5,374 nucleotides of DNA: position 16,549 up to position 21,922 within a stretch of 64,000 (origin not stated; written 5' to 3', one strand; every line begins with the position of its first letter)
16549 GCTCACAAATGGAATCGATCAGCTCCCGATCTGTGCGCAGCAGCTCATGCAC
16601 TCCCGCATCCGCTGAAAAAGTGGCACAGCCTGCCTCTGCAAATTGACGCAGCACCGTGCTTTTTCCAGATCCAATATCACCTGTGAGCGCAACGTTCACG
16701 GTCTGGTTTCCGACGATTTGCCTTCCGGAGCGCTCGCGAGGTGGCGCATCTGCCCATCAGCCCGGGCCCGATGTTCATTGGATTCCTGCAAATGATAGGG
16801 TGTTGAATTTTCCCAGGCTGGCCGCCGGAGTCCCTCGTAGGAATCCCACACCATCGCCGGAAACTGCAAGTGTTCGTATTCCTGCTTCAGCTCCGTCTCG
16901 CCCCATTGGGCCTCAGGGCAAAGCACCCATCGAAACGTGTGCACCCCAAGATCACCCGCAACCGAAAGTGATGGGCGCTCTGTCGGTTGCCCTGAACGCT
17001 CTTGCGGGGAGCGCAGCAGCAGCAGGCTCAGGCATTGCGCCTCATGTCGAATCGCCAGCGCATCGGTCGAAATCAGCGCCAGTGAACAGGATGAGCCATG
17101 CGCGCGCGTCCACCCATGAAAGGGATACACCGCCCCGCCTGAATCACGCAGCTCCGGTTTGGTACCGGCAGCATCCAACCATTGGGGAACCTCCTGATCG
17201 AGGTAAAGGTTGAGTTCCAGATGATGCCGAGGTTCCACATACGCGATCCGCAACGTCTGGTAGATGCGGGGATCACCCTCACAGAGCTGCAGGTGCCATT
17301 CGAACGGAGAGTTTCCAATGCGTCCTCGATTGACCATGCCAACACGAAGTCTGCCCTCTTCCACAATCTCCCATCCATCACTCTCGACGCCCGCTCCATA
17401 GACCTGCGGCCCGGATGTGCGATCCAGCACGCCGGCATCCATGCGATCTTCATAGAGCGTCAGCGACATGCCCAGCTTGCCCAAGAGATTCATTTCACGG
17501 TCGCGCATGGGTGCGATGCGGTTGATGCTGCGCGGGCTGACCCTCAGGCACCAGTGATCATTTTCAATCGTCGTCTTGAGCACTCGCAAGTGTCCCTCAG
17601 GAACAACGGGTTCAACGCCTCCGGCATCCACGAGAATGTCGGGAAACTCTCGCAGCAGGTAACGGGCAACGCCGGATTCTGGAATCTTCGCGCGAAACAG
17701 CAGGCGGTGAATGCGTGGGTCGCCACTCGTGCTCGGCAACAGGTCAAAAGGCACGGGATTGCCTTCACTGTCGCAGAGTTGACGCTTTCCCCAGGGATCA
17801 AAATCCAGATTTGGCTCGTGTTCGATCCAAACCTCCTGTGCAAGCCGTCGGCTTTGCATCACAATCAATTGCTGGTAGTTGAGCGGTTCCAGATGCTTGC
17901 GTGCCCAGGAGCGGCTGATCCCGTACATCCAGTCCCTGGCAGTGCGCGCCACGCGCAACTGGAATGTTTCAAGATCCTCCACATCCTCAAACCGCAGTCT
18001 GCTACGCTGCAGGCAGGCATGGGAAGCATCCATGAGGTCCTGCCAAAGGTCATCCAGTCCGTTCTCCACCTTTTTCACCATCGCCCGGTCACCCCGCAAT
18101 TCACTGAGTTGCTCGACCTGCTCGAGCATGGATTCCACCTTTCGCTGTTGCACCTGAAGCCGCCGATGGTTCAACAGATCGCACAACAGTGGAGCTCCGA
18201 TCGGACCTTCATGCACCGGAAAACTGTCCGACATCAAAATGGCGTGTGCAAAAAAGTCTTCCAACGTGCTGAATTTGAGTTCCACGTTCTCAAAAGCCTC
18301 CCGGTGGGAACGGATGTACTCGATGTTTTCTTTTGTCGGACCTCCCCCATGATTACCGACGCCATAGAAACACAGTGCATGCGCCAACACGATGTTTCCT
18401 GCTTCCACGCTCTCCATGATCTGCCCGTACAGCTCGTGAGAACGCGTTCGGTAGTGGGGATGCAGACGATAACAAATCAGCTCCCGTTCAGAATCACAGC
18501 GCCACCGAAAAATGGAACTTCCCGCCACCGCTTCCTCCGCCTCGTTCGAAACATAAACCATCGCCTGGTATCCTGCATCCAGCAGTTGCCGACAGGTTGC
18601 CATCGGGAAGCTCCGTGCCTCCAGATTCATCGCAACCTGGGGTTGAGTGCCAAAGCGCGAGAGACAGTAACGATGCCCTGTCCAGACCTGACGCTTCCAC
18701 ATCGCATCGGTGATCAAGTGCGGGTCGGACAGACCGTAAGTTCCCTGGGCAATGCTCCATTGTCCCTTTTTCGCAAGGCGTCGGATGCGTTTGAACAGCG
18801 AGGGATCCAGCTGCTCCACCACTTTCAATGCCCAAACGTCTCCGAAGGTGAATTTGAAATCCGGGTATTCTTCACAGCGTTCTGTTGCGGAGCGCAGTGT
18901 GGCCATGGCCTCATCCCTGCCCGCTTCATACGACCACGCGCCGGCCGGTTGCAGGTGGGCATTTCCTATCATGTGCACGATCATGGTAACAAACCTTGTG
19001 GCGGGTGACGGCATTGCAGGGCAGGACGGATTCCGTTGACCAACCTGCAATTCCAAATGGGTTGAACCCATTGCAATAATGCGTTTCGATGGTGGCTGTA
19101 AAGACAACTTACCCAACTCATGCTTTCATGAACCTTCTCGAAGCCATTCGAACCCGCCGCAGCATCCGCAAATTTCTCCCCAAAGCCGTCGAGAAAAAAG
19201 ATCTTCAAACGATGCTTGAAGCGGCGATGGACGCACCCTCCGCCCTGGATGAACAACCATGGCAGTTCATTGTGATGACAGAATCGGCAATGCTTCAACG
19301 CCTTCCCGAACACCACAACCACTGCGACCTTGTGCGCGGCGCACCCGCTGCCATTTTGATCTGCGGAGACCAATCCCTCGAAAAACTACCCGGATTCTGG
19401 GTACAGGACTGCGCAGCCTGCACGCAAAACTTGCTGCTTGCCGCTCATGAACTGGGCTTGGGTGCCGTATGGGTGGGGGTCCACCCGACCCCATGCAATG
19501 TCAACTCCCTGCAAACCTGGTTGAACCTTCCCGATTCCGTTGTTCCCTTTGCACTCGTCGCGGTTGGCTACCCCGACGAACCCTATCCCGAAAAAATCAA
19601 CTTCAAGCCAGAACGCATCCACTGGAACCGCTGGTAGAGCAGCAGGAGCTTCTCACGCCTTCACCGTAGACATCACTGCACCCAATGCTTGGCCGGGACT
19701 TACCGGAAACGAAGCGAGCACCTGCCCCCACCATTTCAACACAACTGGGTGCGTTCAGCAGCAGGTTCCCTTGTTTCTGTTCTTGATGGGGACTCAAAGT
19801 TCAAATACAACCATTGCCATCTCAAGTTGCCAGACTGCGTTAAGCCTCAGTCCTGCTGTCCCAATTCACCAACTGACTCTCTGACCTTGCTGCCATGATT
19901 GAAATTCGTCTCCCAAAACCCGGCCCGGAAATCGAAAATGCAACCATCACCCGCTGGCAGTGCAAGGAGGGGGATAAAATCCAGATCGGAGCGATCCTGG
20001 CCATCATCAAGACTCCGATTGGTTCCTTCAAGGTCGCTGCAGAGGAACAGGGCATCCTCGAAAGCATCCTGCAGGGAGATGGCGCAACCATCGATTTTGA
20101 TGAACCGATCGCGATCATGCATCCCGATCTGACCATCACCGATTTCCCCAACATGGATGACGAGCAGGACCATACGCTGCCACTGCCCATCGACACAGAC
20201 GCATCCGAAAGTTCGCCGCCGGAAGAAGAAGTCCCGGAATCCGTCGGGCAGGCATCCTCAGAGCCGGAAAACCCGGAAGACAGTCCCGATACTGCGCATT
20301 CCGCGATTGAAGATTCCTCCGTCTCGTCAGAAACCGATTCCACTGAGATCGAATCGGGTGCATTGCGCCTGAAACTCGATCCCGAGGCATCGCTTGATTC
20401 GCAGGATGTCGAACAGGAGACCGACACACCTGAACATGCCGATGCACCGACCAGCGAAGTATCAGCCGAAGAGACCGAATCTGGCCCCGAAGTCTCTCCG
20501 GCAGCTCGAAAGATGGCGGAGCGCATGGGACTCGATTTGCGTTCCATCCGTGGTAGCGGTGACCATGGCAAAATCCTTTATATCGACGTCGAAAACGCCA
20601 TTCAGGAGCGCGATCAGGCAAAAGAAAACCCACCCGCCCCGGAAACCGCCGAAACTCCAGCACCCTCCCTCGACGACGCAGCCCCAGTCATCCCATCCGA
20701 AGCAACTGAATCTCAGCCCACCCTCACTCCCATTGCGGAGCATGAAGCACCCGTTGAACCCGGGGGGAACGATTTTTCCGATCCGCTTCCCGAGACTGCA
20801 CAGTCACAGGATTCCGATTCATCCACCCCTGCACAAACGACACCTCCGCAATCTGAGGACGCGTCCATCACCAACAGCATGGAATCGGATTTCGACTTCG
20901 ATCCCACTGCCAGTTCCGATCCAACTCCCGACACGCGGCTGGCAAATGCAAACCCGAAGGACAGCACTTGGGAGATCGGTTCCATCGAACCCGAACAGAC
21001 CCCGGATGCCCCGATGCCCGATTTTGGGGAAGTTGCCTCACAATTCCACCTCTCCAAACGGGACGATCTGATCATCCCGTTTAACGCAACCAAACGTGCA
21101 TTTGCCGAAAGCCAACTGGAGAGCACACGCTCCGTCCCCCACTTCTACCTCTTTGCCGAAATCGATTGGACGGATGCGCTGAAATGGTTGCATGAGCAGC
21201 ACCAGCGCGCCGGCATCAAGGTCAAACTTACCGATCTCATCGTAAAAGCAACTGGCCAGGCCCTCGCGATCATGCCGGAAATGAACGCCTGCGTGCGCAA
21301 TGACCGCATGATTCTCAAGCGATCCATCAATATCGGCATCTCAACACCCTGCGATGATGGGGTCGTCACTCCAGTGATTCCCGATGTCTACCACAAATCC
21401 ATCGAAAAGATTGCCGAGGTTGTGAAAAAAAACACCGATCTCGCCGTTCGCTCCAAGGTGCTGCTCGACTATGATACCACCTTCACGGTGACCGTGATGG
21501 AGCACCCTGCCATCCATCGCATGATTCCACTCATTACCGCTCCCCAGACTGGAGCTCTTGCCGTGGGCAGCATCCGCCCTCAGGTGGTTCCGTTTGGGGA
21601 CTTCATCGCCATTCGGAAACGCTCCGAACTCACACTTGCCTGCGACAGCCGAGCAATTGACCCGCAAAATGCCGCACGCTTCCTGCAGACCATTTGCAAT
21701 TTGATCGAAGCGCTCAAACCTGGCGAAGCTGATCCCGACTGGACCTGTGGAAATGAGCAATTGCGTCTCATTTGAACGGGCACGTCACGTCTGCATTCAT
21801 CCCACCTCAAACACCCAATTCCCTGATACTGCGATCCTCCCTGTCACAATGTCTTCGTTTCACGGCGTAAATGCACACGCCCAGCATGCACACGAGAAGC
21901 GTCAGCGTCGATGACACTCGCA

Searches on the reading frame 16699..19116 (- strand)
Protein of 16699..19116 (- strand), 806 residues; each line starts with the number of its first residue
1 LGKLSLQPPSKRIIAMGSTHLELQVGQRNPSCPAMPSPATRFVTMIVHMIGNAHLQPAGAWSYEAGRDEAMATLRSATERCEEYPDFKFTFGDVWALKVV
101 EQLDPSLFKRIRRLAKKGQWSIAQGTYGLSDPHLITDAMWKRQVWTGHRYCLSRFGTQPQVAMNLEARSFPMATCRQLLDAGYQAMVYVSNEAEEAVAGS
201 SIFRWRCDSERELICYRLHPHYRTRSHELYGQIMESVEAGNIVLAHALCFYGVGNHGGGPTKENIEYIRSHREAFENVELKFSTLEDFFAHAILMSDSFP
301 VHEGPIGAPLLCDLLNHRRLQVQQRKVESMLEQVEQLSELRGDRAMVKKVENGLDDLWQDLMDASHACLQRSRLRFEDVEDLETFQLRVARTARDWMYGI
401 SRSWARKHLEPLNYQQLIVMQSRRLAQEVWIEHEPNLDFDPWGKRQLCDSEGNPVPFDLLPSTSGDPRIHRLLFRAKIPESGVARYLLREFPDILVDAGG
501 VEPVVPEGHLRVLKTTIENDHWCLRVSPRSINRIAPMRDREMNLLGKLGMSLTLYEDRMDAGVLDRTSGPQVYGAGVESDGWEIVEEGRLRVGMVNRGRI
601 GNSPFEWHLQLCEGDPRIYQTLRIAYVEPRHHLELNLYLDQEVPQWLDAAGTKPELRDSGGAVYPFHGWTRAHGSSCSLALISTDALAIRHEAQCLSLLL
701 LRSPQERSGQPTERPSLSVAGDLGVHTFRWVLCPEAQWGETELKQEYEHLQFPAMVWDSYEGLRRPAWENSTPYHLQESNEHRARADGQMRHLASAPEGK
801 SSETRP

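Call 26: search_protein_families(library=pfam, proteins=[window:16699-19116:-], max_evalue=0.00001)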
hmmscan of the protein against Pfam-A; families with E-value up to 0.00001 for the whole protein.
window:16699-19116:- (806 aa): 1 family
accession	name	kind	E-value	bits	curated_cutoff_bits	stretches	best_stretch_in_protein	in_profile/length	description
PF01074.27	Glyco_hydro_38N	-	3.1e-28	99.4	25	1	47-292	2-255/270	Glycosyl hydrolases family 38 N-terminal domain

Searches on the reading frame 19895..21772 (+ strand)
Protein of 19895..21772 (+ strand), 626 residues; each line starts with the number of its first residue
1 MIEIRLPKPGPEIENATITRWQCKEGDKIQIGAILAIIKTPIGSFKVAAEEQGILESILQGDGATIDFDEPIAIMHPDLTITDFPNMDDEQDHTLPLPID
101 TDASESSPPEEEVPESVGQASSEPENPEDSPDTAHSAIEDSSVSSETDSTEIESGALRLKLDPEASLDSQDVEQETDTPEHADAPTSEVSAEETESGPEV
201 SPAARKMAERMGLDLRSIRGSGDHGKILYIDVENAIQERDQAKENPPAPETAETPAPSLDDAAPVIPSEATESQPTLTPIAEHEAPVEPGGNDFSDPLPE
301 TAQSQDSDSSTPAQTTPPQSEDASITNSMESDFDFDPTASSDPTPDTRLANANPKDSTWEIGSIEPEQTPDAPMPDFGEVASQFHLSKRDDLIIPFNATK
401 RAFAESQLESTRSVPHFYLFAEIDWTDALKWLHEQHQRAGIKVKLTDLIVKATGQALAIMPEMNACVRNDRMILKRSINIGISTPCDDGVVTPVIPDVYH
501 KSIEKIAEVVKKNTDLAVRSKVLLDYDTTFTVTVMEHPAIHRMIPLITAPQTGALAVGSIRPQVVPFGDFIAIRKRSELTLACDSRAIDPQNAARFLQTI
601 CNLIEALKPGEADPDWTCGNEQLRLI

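Call 26: search_protein_families(library=pfam, proteins=[window:19895-21772:+], max_evalue=0.00001)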
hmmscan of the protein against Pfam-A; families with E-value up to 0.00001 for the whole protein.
window:19895-21772:+ (626 aa): 3 families
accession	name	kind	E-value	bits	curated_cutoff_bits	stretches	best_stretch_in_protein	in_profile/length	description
PF00198.28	2-oxoacid_dh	-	2e-40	139.1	23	1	393-606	6-226/232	2-oxoacid dehydrogenases acyltransferase (catalytic domain)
PF00364.28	Biotin_lipoyl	-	1.7e-11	44.2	22.1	1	3-75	2-73/73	Biotin-requiring enzyme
PF02817.22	E3_binding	-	1.2e-09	38.7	23.7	1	200-233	3-36/36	e3 binding domain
